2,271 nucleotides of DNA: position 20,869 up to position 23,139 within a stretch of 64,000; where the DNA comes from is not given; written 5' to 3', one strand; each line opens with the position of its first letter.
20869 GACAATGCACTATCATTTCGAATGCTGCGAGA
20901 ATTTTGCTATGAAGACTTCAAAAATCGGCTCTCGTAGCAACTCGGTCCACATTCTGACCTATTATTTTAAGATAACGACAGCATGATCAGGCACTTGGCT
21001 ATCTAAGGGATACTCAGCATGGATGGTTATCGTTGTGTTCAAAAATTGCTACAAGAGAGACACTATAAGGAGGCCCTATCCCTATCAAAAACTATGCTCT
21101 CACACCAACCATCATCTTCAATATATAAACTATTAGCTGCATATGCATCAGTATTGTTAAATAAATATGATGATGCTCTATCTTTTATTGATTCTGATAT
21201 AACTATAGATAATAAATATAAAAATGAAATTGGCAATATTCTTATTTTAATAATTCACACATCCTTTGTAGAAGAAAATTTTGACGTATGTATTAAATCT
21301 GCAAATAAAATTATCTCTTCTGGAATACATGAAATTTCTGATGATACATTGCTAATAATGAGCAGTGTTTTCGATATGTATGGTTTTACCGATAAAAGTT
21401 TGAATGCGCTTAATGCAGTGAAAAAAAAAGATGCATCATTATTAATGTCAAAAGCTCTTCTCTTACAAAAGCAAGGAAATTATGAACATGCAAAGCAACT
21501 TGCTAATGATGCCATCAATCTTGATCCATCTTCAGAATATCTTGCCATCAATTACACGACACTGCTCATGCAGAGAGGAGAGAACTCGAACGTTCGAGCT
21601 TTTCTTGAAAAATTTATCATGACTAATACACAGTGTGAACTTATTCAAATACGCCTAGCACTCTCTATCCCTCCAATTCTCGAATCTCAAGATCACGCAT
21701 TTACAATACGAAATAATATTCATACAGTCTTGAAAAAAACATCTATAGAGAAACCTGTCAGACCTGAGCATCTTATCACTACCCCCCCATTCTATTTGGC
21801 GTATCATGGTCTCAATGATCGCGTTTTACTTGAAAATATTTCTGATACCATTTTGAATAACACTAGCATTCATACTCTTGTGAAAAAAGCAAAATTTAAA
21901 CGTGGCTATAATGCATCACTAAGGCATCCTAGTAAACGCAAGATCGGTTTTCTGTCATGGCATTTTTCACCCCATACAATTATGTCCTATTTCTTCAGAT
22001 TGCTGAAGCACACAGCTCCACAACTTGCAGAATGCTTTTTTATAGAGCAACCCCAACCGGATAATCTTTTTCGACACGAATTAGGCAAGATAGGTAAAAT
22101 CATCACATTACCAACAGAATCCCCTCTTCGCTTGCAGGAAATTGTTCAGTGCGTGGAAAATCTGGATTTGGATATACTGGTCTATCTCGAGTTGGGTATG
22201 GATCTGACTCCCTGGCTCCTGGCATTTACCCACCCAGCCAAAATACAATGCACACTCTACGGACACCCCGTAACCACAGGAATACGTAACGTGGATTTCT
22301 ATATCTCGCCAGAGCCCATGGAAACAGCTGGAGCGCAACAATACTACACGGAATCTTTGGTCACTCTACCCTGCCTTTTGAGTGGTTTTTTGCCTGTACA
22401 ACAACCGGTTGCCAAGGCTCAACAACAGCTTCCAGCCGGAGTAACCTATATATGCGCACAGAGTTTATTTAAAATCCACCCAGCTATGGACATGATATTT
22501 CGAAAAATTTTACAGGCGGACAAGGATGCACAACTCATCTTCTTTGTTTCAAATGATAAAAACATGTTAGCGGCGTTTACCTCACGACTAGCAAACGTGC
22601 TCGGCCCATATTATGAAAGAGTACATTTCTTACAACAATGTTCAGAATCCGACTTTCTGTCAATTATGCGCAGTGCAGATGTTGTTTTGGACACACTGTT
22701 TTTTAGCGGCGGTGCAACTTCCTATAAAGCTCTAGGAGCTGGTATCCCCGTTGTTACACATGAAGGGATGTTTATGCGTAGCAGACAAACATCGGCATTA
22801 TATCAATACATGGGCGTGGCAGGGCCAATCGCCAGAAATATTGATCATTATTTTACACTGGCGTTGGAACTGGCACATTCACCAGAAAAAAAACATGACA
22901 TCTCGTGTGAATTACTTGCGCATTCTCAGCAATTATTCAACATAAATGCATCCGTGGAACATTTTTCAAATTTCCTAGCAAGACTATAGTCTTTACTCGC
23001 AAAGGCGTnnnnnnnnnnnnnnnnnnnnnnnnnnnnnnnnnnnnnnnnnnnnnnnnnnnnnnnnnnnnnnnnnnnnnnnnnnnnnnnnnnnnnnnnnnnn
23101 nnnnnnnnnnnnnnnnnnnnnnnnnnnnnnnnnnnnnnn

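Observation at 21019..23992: GT41 (OGT/SPINDLY-like) plus GT47 (exostosin-like) cassette: candidate cytoplasmic prime-and-extend glycosylation system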

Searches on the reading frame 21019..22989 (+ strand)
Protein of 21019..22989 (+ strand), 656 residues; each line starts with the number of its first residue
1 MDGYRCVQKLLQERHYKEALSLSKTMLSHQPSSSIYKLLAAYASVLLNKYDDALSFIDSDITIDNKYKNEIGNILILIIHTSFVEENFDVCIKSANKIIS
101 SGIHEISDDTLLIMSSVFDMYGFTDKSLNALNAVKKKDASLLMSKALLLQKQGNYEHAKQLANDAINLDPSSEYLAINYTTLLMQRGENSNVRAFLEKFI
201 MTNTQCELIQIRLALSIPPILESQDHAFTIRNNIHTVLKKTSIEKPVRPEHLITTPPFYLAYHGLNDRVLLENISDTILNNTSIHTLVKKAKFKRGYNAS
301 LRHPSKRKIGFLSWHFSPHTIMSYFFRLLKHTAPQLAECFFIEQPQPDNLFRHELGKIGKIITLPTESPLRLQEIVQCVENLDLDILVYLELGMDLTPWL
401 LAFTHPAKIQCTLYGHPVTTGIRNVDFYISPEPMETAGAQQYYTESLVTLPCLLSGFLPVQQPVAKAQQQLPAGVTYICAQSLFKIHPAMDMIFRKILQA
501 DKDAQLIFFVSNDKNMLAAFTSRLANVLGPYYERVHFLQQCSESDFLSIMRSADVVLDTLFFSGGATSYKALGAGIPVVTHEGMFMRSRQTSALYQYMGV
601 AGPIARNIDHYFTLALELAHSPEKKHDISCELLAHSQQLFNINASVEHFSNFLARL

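Call 3: search_protein_families(library=pfam, proteins=[window:21019-22989:+], max_evalue=1)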
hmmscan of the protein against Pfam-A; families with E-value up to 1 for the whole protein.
window:21019-22989:+ (656 aa): 18 families
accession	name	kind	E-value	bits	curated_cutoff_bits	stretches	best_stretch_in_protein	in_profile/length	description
PF13844.12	Glyco_transf_41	-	5.5e-12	45.2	25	1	465-643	358-537/543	Glycosyl transferase family 41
PF14559.12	TPR_19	-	1.3e-07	32.3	25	2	10-58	1-49/68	Tetratricopeptide repeat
PF12895.13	ANAPC3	-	7.5e-06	26.6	27.2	1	10-57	33-79/82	Anaphase-promoting complex, cyclosome, subunit 3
PF07719.23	TPR_2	-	0.00029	21.2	27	1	141-171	3-33/34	Tetratricopeptide repeat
PF13428.12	TPR_14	-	0.0003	21.6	23.5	1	141-179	3-41/44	Tetratricopeptide repeat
PF25062.1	ARM_TT21_N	-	0.00036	20.8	40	1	133-184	162-213/222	Tetratricopeptide repeat protein 21 N-terminal ARM repeat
PF00515.34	TPR_1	-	0.0012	19.1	27.8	1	141-171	3-33/34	Tetratricopeptide repeat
PF13181.12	TPR_8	-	0.002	18.6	25.7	1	140-171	2-33/34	Tetratricopeptide repeat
PF13429.12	TPR_15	-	0.0088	15.9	26.2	1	128-199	136-206/280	Tetratricopeptide repeat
PF13424.12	TPR_12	-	0.015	15.9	30.1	0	138-169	44-75/77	Tetratricopeptide repeat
PF02350.25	Epimerase_2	-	0.026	13.8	30.6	1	494-557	207-264/347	UDP-N-acetylglucosamine 2-epimerase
PF12569.14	NatA_aux_su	-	0.028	13.8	33.3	1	113-202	197-289/515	N-terminal acetyltransferase A, auxiliary subunit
PF04733.20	Coatomer_E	-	0.029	14.2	21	0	136-193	198-255/290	Coatomer epsilon subunit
PF23914.1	TPR_CcmH_CycH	-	0.063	13.6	42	1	151-193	62-104/158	Cytochrome c-type biogenesis protein H TPR domain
PF19852.4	DUF6327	-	0.089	13.9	24.1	1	9-54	20-66/83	Family of unknown function (DUF6327)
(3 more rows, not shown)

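Call 4: search_protein_families(library=ncbifam, proteins=[window:21019-22989:+], max_evalue=1)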
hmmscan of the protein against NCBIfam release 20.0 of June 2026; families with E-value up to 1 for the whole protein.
window:21019-22989:+ (656 aa): 8 families
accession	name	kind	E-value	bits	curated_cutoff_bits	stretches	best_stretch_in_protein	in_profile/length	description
NF049992.1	NGTferase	equivalog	7.3e-09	34.8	1000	1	371-626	322-578/614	UDP-glucose:protein N-beta-glucosyltransferase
NF052415.1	T3SS_chap_SctY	equivalog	0.0026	18.2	70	0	128-197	29-101/106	type III secretion apparatus assembly chaperone SctY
TIGR00990.1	3a0801s09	subfamily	0.0035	16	757.25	1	142-208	510-578/615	mitochondrial import receptor subunit TOM70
TIGR02917.1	PEP_TPR_lipo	equivalog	0.006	14.5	312.2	1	142-206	502-566/899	XrtA/PEP-CTERM system TPR-repeat protein PrsT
TIGR02521.1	type_IV_pilW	equivalog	0.0062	16.1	154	1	134-196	60-122/234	type IV pilus biogenesis/stability protein PilW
TIGR00540.1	TPR_hemY_coli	hypoth_equivalog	0.0071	15.1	142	1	128-188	250-309/385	heme biosynthesis-associated TPR protein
NF008520.0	PRK11447.1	equivalog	0.017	12.9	858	1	140-200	462-522/1157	cellulose synthase complex outer membrane protein BcsC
NF052400.1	M48_BAM_BepA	equivalog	0.22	10.2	570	1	128-205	330-407/483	beta-barrel assembly-enhancing protease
